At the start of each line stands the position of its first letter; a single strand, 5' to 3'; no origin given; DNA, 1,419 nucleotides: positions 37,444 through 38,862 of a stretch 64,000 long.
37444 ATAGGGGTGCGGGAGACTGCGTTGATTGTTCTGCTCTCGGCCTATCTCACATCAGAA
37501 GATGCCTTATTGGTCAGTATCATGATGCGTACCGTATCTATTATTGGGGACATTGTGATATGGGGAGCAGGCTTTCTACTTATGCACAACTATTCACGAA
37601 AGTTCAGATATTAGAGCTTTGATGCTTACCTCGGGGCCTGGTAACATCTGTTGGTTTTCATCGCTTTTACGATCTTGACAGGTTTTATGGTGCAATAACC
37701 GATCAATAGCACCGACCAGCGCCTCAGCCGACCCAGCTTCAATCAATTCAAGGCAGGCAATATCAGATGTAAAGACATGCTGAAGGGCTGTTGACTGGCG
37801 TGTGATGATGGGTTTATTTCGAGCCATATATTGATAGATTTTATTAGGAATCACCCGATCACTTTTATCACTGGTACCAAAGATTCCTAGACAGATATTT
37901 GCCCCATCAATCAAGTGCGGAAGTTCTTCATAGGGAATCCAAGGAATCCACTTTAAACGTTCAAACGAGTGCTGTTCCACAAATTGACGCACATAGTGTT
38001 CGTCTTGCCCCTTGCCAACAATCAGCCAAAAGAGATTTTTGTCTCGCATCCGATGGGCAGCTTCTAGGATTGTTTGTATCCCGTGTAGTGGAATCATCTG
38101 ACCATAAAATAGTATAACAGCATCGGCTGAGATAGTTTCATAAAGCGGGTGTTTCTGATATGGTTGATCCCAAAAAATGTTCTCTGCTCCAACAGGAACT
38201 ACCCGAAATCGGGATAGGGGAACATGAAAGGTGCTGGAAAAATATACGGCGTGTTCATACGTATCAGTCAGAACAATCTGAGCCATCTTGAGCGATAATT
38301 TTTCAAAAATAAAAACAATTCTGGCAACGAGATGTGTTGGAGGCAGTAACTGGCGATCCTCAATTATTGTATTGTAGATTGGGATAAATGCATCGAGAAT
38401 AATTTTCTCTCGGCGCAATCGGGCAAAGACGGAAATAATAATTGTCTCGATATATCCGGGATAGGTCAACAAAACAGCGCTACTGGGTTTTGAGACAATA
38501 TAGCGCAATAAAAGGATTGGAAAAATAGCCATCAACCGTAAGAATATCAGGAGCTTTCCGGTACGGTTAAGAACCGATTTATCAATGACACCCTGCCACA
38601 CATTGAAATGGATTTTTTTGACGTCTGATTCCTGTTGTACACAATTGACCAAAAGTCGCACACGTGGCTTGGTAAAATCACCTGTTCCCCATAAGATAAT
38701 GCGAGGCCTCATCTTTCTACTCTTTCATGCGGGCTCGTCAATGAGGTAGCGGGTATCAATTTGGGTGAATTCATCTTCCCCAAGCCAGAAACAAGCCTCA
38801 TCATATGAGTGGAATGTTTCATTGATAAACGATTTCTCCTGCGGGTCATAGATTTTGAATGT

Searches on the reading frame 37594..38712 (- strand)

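Call 89: search_protein_families(library=pfam, proteins=[window:37594-38712:-], max_evalue=0.0001)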
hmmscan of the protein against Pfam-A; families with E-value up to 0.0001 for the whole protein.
window:37594-38712:- (372 aa): 3 families
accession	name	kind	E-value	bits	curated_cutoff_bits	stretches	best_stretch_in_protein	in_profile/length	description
PF00534.26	Glycos_transf_1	-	5.3e-13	49.3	26.4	1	197-344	15-160/172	Glycosyl transferases group 1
PF13692.12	Glyco_trans_1_4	-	4.7e-12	46.8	27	1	199-341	3-141/142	Glycosyl transferases group 1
PF13524.12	Glyco_trans_1_2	-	1e-05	25.9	25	1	229-344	17-116/144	Glycosyl transferase-like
